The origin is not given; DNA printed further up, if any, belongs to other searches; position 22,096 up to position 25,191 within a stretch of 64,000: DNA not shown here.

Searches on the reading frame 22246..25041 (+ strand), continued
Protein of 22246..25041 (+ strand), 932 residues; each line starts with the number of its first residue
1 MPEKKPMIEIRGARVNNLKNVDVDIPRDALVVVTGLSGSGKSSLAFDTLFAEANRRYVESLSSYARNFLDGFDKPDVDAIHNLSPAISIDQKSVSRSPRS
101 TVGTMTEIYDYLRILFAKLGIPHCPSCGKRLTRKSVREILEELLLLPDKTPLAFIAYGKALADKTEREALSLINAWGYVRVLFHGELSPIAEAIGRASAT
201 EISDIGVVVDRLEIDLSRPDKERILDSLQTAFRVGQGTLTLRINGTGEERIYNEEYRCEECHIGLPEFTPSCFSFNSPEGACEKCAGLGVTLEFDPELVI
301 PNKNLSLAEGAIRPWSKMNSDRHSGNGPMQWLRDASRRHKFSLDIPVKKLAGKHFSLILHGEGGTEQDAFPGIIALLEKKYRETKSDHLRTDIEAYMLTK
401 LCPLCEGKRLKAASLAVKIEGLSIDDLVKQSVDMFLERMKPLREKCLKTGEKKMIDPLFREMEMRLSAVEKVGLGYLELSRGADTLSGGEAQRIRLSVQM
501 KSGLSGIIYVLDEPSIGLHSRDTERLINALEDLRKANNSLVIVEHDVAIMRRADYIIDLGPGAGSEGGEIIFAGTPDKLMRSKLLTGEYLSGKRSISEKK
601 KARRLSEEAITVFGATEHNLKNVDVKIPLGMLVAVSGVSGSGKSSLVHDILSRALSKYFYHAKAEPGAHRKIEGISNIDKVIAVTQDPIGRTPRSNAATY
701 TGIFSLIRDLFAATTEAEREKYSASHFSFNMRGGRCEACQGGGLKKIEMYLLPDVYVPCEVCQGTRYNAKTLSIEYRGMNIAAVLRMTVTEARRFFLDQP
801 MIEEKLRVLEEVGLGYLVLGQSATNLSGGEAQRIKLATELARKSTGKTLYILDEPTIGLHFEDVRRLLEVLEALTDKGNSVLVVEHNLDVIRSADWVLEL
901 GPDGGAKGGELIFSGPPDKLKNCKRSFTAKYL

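Call 26: find_homologous_proteins(query=window:22246-25041:+, max_evalue=1e-100)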
Query window:22246-25041:+ (932 aa): 8000 proteins with E <= 1e-100 among 8000 candidates; the best 120 are listed.
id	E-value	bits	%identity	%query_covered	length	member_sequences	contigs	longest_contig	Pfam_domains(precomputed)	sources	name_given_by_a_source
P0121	0.0e+0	1949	92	100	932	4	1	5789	PF17760.7,PF17755.7,PF00005.34,PF13555.13,PF20703.4,PF02463.26,PF13304.13,PF13191.13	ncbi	ncbi:MAG: excinuclease ABC subunit UvrA [Candidatus Moraniibacteriota bacterium]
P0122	0.0e+0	1899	90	100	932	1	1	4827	PF17760.7,PF17755.7,PF00005.34,PF13555.13,PF20703.4,PF02463.26,PF13304.13,PF13191.13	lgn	-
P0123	0.0e+0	1884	89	100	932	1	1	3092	PF17760.7,PF17755.7,PF00005.34,PF13555.13,PF20703.4,PF02463.26,PF13304.13,PF13191.13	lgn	-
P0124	0.0e+0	1884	89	100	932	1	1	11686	PF17760.7,PF17755.7,PF00005.34,PF13555.13,PF20703.4,PF02463.26,PF13304.13,PF13191.13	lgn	-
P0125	0.0e+0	1879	89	100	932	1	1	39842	PF17760.7,PF17755.7,PF00005.34,PF13555.13,PF20703.4,PF02463.26,PF13304.13,PF13191.13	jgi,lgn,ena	-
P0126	0.0e+0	1873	89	100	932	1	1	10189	PF17760.7,PF17755.7,PF00005.34,PF13555.13,PF20703.4,PF02463.26,PF13304.13,PF13191.13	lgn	-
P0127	0.0e+0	1868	88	100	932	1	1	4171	PF17760.7,PF17755.7,PF00005.34,PF13175.13,PF13555.13,PF03193.23,PF20703.4,PF02463.26,PF13304.13,PF13191.13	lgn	-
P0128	0.0e+0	1863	88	100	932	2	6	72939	PF17760.7,PF17755.7,PF00005.34,PF13555.13,PF20703.4,PF02463.26,PF13304.13,PF13191.13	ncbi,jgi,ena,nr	ncbi:MAG: excinuclease ABC subunit A [Candidatus Moranbacteria bacterium RIFCSPHIGHO2_12_FULL_54_9]|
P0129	0.0e+0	1860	88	100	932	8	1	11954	PF17760.7,PF17755.7,PF00005.34,PF13555.13,PF20703.4,PF02463.26,PF13304.13,PF13191.13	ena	-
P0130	0.0e+0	1859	88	100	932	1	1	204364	PF17760.7,PF17755.7,PF00005.34,PF13555.13,PF20703.4,PF02463.26,PF13304.13,PF13191.13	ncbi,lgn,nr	ncbi:MAG: excinuclease ABC subunit UvrA [Candidatus Moranbacteria bacterium]|nr:excinuclease ABC sub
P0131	0.0e+0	1851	88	100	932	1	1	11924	PF17760.7,PF17755.7,PF00005.34,PF13555.13,PF20703.4,PF02463.26,PF13304.13,PF13191.13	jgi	jgi:excinuclease ABC subunit A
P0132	0.0e+0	1834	86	100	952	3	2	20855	PF17760.7,PF17755.7,PF00005.34,PF13555.13,PF20703.4,PF02463.26,PF13304.13,PF13191.13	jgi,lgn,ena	jgi:excinuclease ABC subunit A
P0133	0.0e+0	1834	87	100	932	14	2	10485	PF17760.7,PF17755.7,PF00005.34,PF13555.13,PF20703.4,PF02463.26,PF13304.13,PF13191.13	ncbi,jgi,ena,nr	ncbi:MAG: excinuclease ABC subunit UvrA [Candidatus Moranbacteria bacterium CG_4_10_14_3_um_filter_4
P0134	0.0e+0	1831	87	100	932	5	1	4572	PF17760.7,PF17755.7,PF00005.34,PF13555.13,PF03193.23,PF20703.4,PF02463.26,PF13304.13,PF13191.13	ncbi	ncbi:MAG: excinuclease ABC subunit UvrA [Candidatus Moraniibacteriota bacterium]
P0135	0.0e+0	1798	84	100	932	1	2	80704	PF17760.7,PF17755.7,PF00005.34,PF13555.13,PF03193.23,PF20703.4,PF02463.26,PF13304.13,PF13191.13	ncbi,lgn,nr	ncbi:MAG: excinuclease ABC subunit UvrA [Candidatus Moranbacteria bacterium]|nr:excinuclease ABC sub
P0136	0.0e+0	1789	84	100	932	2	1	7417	PF17760.7,PF17755.7,PF00005.34,PF13555.13,PF20703.4,PF02463.26,PF13481.13,PF13304.13,PF20720.4,PF13191.13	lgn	-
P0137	0.0e+0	1784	84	100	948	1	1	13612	PF17760.7,PF17755.7,PF00005.34,PF13555.13,PF20703.4,PF02463.26,PF13304.13,PF13191.13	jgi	jgi:excinuclease ABC subunit A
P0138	0.0e+0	1783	84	100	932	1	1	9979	PF17760.7,PF17755.7,PF00005.34,PF13555.13,PF20703.4,PF02463.26,PF13304.13,PF13191.13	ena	-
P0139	0.0e+0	1779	84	100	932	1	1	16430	PF17760.7,PF17755.7,PF00005.34,PF13555.13,PF13671.13,PF03193.23,PF20703.4,PF02463.26,PF13304.13,PF13191.13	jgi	jgi:excinuclease ABC subunit A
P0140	0.0e+0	1766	83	100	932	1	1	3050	PF17760.7,PF17755.7,PF00005.34,PF13555.13,PF03193.23,PF20703.4,PF02463.26,PF13304.13,PF13191.13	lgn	-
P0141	0.0e+0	1764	82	100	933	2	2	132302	PF17760.7,PF17755.7,PF00005.34,PF13555.13,PF20703.4,PF02463.26,PF13304.13,PF13191.13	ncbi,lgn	-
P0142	0.0e+0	1764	83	100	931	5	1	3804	PF17760.7,PF17755.7,PF00005.34,PF13555.13,PF20703.4,PF02463.26,PF13304.13,PF13191.13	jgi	jgi:excinuclease ABC subunit A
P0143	0.0e+0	1763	82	100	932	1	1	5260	PF17760.7,PF17755.7,PF00005.34,PF13555.13,PF03193.23,PF20703.4,PF02463.26,PF13304.13,PF13191.13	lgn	-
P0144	0.0e+0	1761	83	100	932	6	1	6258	PF17760.7,PF17755.7,PF00005.34,PF13555.13,PF20703.4,PF02463.26,PF13304.13,PF13191.13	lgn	-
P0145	0.0e+0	1761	82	100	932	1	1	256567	PF17760.7,PF17755.7,PF00005.34,PF13555.13,PF20703.4,PF02463.26,PF13304.13,PF13191.13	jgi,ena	-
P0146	0.0e+0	1758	83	100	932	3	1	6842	PF17760.7,PF17755.7,PF00005.34,PF13555.13,PF03193.23,PF20703.4,PF02463.26,PF13304.13,PF13191.13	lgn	-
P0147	0.0e+0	1748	82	100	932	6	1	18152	PF17760.7,PF17755.7,PF00005.34,PF13555.13,PF20703.4,PF02463.26,PF13304.13,PF13191.13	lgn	-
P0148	0.0e+0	1747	83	100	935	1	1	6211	PF17760.7,PF17755.7,PF00005.34,PF13555.13,PF03193.23,PF20703.4,PF02463.26,PF13304.13,PF13191.13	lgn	-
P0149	0.0e+0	1745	83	99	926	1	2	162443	PF17760.7,PF17755.7,PF00005.34,PF13555.13,PF20703.4,PF02463.26,PF13304.13,PF13191.13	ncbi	-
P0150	0.0e+0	1743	83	100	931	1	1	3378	PF17760.7,PF17755.7,PF00005.34,PF13555.13,PF20703.4,PF02463.26,PF13304.13,PF13191.13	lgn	-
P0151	0.0e+0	1742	82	100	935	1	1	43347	PF17760.7,PF17755.7,PF00005.34,PF13555.13,PF03193.23,PF20703.4,PF02463.26,PF13304.13,PF13191.13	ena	-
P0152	0.0e+0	1741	81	100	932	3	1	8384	PF17760.7,PF17755.7,PF00005.34,PF13555.13,PF20703.4,PF02463.26,PF13304.13,PF13191.13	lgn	-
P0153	0.0e+0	1741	82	100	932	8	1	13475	PF17760.7,PF17755.7,PF00005.34,PF13555.13,PF20703.4,PF02463.26,PF13481.13,PF13304.13,PF13191.13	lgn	-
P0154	0.0e+0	1740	81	100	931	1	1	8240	PF17760.7,PF17755.7,PF00005.34,PF13555.13,PF20703.4,PF02463.26,PF13304.13,PF13191.13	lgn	-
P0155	0.0e+0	1737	81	100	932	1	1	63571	PF17760.7,PF17755.7,PF00005.34,PF13555.13,PF20703.4,PF02463.26,PF13304.13,PF13191.13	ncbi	-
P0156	0.0e+0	1736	82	100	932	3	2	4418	PF17760.7,PF17755.7,PF00005.34,PF13555.13,PF20703.4,PF02463.26,PF13304.13,PF13191.13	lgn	-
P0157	0.0e+0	1735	82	100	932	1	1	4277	PF17760.7,PF17755.7,PF00005.34,PF13555.13,PF03193.23,PF20703.4,PF02463.26,PF13304.13,PF13191.13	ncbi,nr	ncbi:MAG: excinuclease ABC subunit UvrA [Candidatus Moranbacteria bacterium]|nr:excinuclease ABC sub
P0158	0.0e+0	1734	83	100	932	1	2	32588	PF17760.7,PF17755.7,PF00005.34,PF13555.13,PF20703.4,PF02463.26,PF13304.13,PF13191.13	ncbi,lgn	-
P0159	0.0e+0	1728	80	100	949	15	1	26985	PF17760.7,PF17755.7,PF00005.34,PF13555.13,PF03193.23,PF20703.4,PF02463.26,PF13304.13,PF13191.13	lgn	-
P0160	0.0e+0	1727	81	100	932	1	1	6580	PF17760.7,PF17755.7,PF00005.34,PF13555.13,PF20703.4,PF02463.26,PF13304.13,PF13191.13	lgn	-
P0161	0.0e+0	1726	81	100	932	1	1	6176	PF17760.7,PF17755.7,PF00005.34,PF13555.13,PF03193.23,PF20703.4,PF02463.26,PF13304.13,PF13191.13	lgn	-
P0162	0.0e+0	1724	82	100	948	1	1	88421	PF17760.7,PF17755.7,PF00005.34,PF13555.13,PF20703.4,PF02463.26,PF13304.13,PF13191.13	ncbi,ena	-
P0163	0.0e+0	1723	82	100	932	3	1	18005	PF17760.7,PF17755.7,PF00005.34,PF13555.13,PF20703.4,PF02463.26,PF13304.13,PF13191.13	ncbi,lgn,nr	ncbi:MAG: excinuclease ABC subunit UvrA [Candidatus Moranbacteria bacterium]|nr:excinuclease ABC sub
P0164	0.0e+0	1722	80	100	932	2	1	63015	PF17760.7,PF17755.7,PF00005.34,PF13555.13,PF20703.4,PF02463.26,PF13304.13,PF13191.13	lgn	-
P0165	0.0e+0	1722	81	100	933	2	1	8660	PF17760.7,PF17755.7,PF00005.34,PF13555.13,PF20703.4,PF02463.26,PF13304.13,PF13191.13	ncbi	-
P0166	0.0e+0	1721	81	100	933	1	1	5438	PF17760.7,PF17755.7,PF00005.34,PF13555.13,PF20703.4,PF02463.26,PF13304.13,PF13191.13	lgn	-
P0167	0.0e+0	1721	81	100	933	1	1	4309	PF17760.7,PF17755.7,PF00005.34,PF13555.13,PF20703.4,PF02463.26,PF13304.13,PF13191.13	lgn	-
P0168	0.0e+0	1720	81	100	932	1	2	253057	PF17760.7,PF17755.7,PF00005.34,PF13555.13,PF03193.23,PF20703.4,PF02463.26,PF13304.13,PF13191.13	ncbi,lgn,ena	-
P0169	0.0e+0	1717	81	100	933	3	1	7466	PF17760.7,PF17755.7,PF00005.34,PF13555.13,PF20703.4,PF02463.26,PF13304.13,PF13191.13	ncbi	-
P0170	0.0e+0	1716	81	100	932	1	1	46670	PF17760.7,PF17755.7,PF00005.34,PF13555.13,PF03193.23,PF20703.4,PF02463.26,PF13304.13,PF13191.13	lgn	-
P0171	0.0e+0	1715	82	100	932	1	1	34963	PF17760.7,PF17755.7,PF00005.34,PF13555.13,PF20703.4,PF02463.26,PF13304.13,PF13191.13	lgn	-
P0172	0.0e+0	1714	82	100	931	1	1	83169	PF17760.7,PF17755.7,PF00005.34,PF13555.13,PF20703.4,PF02463.26,PF13304.13,PF13191.13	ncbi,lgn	-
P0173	0.0e+0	1713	81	100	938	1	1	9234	PF17760.7,PF17755.7,PF00005.34,PF13555.13,PF03193.23,PF20703.4,PF02463.26,PF13304.13,PF13191.13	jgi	jgi:excinuclease ABC subunit A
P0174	0.0e+0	1712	81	100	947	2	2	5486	PF17760.7,PF17755.7,PF00005.34,PF13555.13,PF20703.4,PF02463.26,PF13304.13,PF13191.13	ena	-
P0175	0.0e+0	1710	80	100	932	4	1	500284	PF17760.7,PF17755.7,PF00005.34,PF13555.13,PF20703.4,PF02463.26,PF13304.13,PF13191.13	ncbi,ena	-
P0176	0.0e+0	1709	81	100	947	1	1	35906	PF17760.7,PF17755.7,PF00005.34,PF13555.13,PF03193.23,PF20703.4,PF02463.26,PF13304.13,PF13191.13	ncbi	-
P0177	0.0e+0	1704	80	100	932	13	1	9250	PF17760.7,PF17755.7,PF00005.34,PF13555.13,PF20703.4,PF02463.26,PF13304.13,PF13191.13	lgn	-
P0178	0.0e+0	1703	80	100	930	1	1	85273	PF17760.7,PF17755.7,PF00005.34,PF13555.13,PF20703.4,PF02463.26,PF13304.13,PF13191.13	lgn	-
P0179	0.0e+0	1697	80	98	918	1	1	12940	PF17760.7,PF17755.7,PF00005.34,PF13555.13,PF20703.4,PF02463.26,PF13304.13,PF13191.13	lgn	-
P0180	0.0e+0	1688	80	100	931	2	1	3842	PF17760.7,PF17755.7,PF00005.34,PF13555.13,PF03193.23,PF20703.4,PF02463.26,PF13304.13,PF13191.13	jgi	-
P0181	0.0e+0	1686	79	100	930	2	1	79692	PF17760.7,PF17755.7,PF00005.34,PF20703.4,PF02463.26,PF13304.13,PF13191.13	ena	-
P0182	0.0e+0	1685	80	100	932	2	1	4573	PF17760.7,PF17755.7,PF00005.34,PF13555.13,PF20703.4,PF02463.26,PF13304.13,PF13191.13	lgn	-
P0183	0.0e+0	1682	80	100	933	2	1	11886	PF17760.7,PF17755.7,PF00005.34,PF13555.13,PF20703.4,PF02463.26,PF13304.13,PF13191.13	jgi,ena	-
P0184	0.0e+0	1677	85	94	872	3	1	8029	PF17760.7,PF17755.7,PF00005.34,PF02463.26,PF13304.13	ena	-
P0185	0.0e+0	1667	79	100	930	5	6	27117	PF17760.7,PF17755.7,PF00005.34,PF13555.13,PF03193.23,PF20703.4,PF02463.26,PF13304.13,PF13191.13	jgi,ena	-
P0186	0.0e+0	1651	78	100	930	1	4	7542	PF17760.7,PF17755.7,PF00005.34,PF13175.13,PF13555.13,PF03193.23,PF20703.4,PF02463.26,PF13304.13,PF13191.13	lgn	-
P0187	0.0e+0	1651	78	100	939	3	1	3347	PF17760.7,PF17755.7,PF00005.34,PF13175.13,PF13555.13,PF03193.23,PF20703.4,PF02463.26,PF13304.13,PF13191.13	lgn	-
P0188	0.0e+0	1651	78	100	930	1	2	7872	PF17760.7,PF17755.7,PF00005.34,PF13175.13,PF13555.13,PF03193.23,PF20703.4,PF02463.26,PF13304.13,PF13191.13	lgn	-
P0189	0.0e+0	1649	78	100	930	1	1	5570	PF17760.7,PF17755.7,PF00005.34,PF13175.13,PF13555.13,PF03193.23,PF20703.4,PF02463.26,PF13304.13,PF13191.13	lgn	-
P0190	0.0e+0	1649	78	100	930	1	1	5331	PF17760.7,PF17755.7,PF00005.34,PF13175.13,PF13555.13,PF03193.23,PF20703.4,PF02463.26,PF13304.13,PF13191.13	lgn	-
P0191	0.0e+0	1648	78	100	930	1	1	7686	PF17760.7,PF17755.7,PF00005.34,PF13175.13,PF13555.13,PF03193.23,PF20703.4,PF02463.26,PF13304.13,PF13191.13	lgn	-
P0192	0.0e+0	1645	77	100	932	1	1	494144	PF17760.7,PF17755.7,PF00005.34,PF13555.13,PF03193.23,PF20703.4,PF02463.26,PF13304.13,PF13191.13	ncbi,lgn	ncbi:MAG: excinuclease ABC subunit UvrA [Minisyncoccota bacterium]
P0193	0.0e+0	1622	77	100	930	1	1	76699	PF17760.7,PF17755.7,PF00005.34,PF13555.13,PF20703.4,PF02463.26,PF13304.13,PF13191.13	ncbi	-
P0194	0.0e+0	1588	75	100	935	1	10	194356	PF17760.7,PF17755.7,PF00005.34,PF13555.13,PF20703.4,PF02463.26,PF00684.26,PF13304.13,PF13191.13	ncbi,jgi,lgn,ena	jgi:excinuclease ABC subunit A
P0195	0.0e+0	1580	74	100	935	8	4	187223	PF17760.7,PF17755.7,PF00005.34,PF13555.13,PF03193.23,PF20703.4,PF02463.26,PF13304.13,PF13191.13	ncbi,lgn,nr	ncbi:MAG: excinuclease ABC subunit UvrA [Candidatus Moranbacteria bacterium]|nr:excinuclease ABC sub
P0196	0.0e+0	1576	75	100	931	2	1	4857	PF17760.7,PF17755.7,PF00005.34,PF13555.13,PF20703.4,PF02463.26,PF13304.13,PF13191.13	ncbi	-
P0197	0.0e+0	1576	75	98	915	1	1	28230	PF17760.7,PF17755.7,PF00005.34,PF13555.13,PF20703.4,PF02463.26,PF13304.13,PF13191.13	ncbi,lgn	-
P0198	0.0e+0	1573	74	100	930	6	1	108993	PF17760.7,PF17755.7,PF00005.34,PF13555.13,PF20703.4,PF02463.26,PF13304.13,PF13191.13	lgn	-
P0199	0.0e+0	1569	74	100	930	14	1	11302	PF17760.7,PF17755.7,PF00005.34,PF13555.13,PF20703.4,PF02463.26,PF13304.13,PF13191.13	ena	-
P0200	0.0e+0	1560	73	100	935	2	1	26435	PF17760.7,PF17755.7,PF00005.34,PF13555.13,PF03193.23,PF20703.4,PF02463.26,PF13304.13,PF13191.13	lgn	-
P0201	0.0e+0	1545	72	100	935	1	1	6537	PF17760.7,PF17755.7,PF00005.34,PF13555.13,PF03193.23,PF20703.4,PF02463.26,PF13481.13,PF13304.13,PF20720.4,PF13191.13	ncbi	ncbi:MAG: excinuclease ABC subunit UvrA [Candidatus Moraniibacteriota bacterium]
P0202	0.0e+0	1539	82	89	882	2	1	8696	PF17760.7,PF17755.7,PF00005.34,PF13555.13,PF20703.4,PF13191.13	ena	-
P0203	0.0e+0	1529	72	100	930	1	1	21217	PF17760.7,PF17755.7,PF00005.34,PF13555.13,PF13401.13,PF20703.4,PF02463.26,PF13304.13,PF13191.13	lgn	-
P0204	0.0e+0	1513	72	100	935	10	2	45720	PF17760.7,PF17755.7,PF00005.34,PF13555.13,PF03193.23,PF20703.4,PF02463.26,PF13304.13,PF13191.13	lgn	-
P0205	0.0e+0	1508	72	100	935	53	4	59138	PF17760.7,PF17755.7,PF00005.34,PF13555.13,PF03193.23,PF20703.4,PF02463.26,PF13304.13,PF13191.13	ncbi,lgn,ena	-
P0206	0.0e+0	1503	71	100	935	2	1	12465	PF17760.7,PF17755.7,PF00005.34,PF13555.13,PF03193.23,PF20703.4,PF02463.26,PF13304.13,PF13191.13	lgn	-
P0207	0.0e+0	1502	72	100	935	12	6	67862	PF17760.7,PF17755.7,PF00005.34,PF13555.13,PF20703.4,PF02463.26,PF13304.13,PF13191.13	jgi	jgi:excinuclease ABC subunit A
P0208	0.0e+0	1500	71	100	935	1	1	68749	PF17760.7,PF17755.7,PF00005.34,PF13555.13,PF20703.4,PF02463.26,PF13304.13,PF20720.4,PF13191.13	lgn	-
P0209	0.0e+0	1496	70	100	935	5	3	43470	PF17760.7,PF17755.7,PF00005.34,PF13555.13,PF20703.4,PF02463.26,PF13304.13,PF20720.4,PF13191.13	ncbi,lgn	-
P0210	0.0e+0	1495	71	100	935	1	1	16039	PF17760.7,PF17755.7,PF00005.34,PF13555.13,PF20703.4,PF02463.26,PF13481.13,PF13304.13,PF13191.13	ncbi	-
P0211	0.0e+0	1488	71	100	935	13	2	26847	PF17760.7,PF17755.7,PF00005.34,PF13555.13,PF20703.4,PF02463.26,PF13304.13,PF13191.13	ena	-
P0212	0.0e+0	1484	71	100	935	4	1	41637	PF17760.7,PF17755.7,PF00005.34,PF13555.13,PF20703.4,PF02463.26,PF13304.13,PF13191.13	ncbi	-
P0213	0.0e+0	1479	71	100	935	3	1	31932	PF17760.7,PF17755.7,PF00005.34,PF13555.13,PF20703.4,PF02463.26,PF13304.13,PF13191.13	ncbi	ncbi:MAG: excinuclease ABC subunit UvrA [Candidatus Moraniibacteriota bacterium]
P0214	0.0e+0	1479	70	100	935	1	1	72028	PF17760.7,PF17755.7,PF00005.34,PF13555.13,PF13671.13,PF20703.4,PF02463.26,PF13304.13,PF13191.13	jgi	jgi:excinuclease ABC subunit A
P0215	0.0e+0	1476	70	100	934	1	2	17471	PF17760.7,PF17755.7,PF00005.34,PF13555.13,PF03193.23,PF20703.4,PF02463.26,PF13304.13,PF20720.4,PF13191.13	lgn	-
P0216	0.0e+0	1471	71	100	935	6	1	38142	PF17760.7,PF17755.7,PF00005.34,PF13555.13,PF13401.13,PF03193.23,PF20703.4,PF02463.26,PF13304.13,PF20720.4,PF13191.13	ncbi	ncbi:MAG: excinuclease ABC subunit UvrA [Undibacterium sp.]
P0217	0.0e+0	1471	87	80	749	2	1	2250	PF17760.7,PF17755.7,PF00005.34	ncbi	ncbi:MAG: excinuclease ABC subunit UvrA, partial [Candidatus Moraniibacteriota bacterium]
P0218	0.0e+0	1468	71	100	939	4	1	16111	PF17760.7,PF17755.7,PF00005.34,PF13555.13,PF20703.4,PF02463.26,PF13481.13,PF13304.13,PF13191.13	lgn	-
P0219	0.0e+0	1465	71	100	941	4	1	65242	PF17760.7,PF17755.7,PF00005.34,PF13555.13,PF20703.4,PF02463.26,PF13481.13,PF13304.13,PF20720.4,PF13191.13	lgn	-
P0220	0.0e+0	1463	71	100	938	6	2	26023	PF17760.7,PF17755.7,PF00005.34,PF13555.13,PF20703.4,PF02463.26,PF13304.13,PF13191.13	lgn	-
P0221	0.0e+0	1462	70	98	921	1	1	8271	PF17760.7,PF17755.7,PF00005.34,PF13555.13,PF20703.4,PF02463.26,PF13304.13,PF13191.13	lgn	-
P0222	0.0e+0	1460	81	86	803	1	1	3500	PF17760.7,PF17755.7,PF00005.34,PF02463.26,PF13304.13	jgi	jgi:excinuclease ABC subunit A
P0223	0.0e+0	1460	71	100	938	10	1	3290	PF17760.7,PF17755.7,PF00005.34,PF13555.13,PF13671.13,PF20703.4,PF02463.26,PF13481.13,PF13304.13,PF13191.13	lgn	-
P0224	0.0e+0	1456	70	100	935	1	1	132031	PF17760.7,PF17755.7,PF00005.34,PF13555.13,PF03193.23,PF20703.4,PF02463.26,PF13304.13,PF13191.13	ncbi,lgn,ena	-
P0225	0.0e+0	1456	69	100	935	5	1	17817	PF17760.7,PF17755.7,PF00005.34,PF13555.13,PF03193.23,PF20703.4,PF02463.26,PF13304.13,PF13191.13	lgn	-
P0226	0.0e+0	1456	69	100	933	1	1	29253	PF17760.7,PF17755.7,PF00005.34,PF13555.13,PF03193.23,PF20703.4,PF02463.26,PF13304.13,PF13191.13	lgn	-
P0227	0.0e+0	1456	70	100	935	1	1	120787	PF17760.7,PF17755.7,PF00005.34,PF13555.13,PF13401.13,PF20703.4,PF02463.26,PF13304.13,PF13191.13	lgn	-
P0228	0.0e+0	1453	70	100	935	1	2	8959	PF17760.7,PF17755.7,PF00005.34,PF13555.13,PF20703.4,PF02463.26,PF13304.13,PF20720.4,PF13191.13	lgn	-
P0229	0.0e+0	1452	70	100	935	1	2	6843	PF17760.7,PF17755.7,PF00005.34,PF13555.13,PF03193.23,PF20703.4,PF02463.26,PF13304.13,PF13191.13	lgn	-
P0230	0.0e+0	1446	70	100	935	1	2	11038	PF17760.7,PF17755.7,PF00005.34,PF13555.13,PF20703.4,PF02463.26,PF13304.13,PF13191.13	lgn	-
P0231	0.0e+0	1443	70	100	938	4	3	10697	PF17760.7,PF17755.7,PF00005.34,PF13555.13,PF20703.4,PF02463.26,PF13304.13,PF13191.13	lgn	-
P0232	0.0e+0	1443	69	100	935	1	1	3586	PF17760.7,PF17755.7,PF00005.34,PF13555.13,PF03193.23,PF20703.4,PF02463.26,PF13304.13,PF13191.13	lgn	-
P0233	0.0e+0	1442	69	100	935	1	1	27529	PF17760.7,PF17755.7,PF00005.34,PF13555.13,PF20703.4,PF02463.26,PF13304.13,PF20720.4,PF13191.13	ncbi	-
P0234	0.0e+0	1442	70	100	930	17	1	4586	PF17760.7,PF17755.7,PF00005.34,PF20703.4,PF02463.26,PF09723.16,PF13481.13,PF13304.13,PF13191.13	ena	-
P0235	0.0e+0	1441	70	100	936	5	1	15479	PF17760.7,PF17755.7,PF00005.34,PF13555.13,PF20703.4,PF02463.26,PF13304.13,PF13191.13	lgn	-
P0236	0.0e+0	1438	69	100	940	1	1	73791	PF17760.7,PF17755.7,PF13555.13,PF13401.13,PF03193.23,PF20703.4,PF13238.13,PF13304.13,PF13191.13,PF00005.34,PF02463.26,PF13481.13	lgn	-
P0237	0.0e+0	1437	69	100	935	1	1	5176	PF17760.7,PF17755.7,PF00005.34,PF13555.13,PF20703.4,PF02463.26,PF13304.13,PF20720.4,PF13191.13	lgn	-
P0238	0.0e+0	1435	67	100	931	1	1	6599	PF17760.7,PF17755.7,PF00005.34,PF13555.13,PF03193.23,PF20703.4,PF02463.26,PF13304.13,PF20720.4,PF13191.13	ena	-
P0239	0.0e+0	1435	69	100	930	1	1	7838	PF17760.7,PF17755.7,PF00005.34,PF20703.4,PF02463.26,PF13481.13,PF13304.13,PF13191.13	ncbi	-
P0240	0.0e+0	1435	69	100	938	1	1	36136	PF17760.7,PF17755.7,PF00005.34,PF13555.13,PF20703.4,PF02463.26,PF13304.13,PF13191.13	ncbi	-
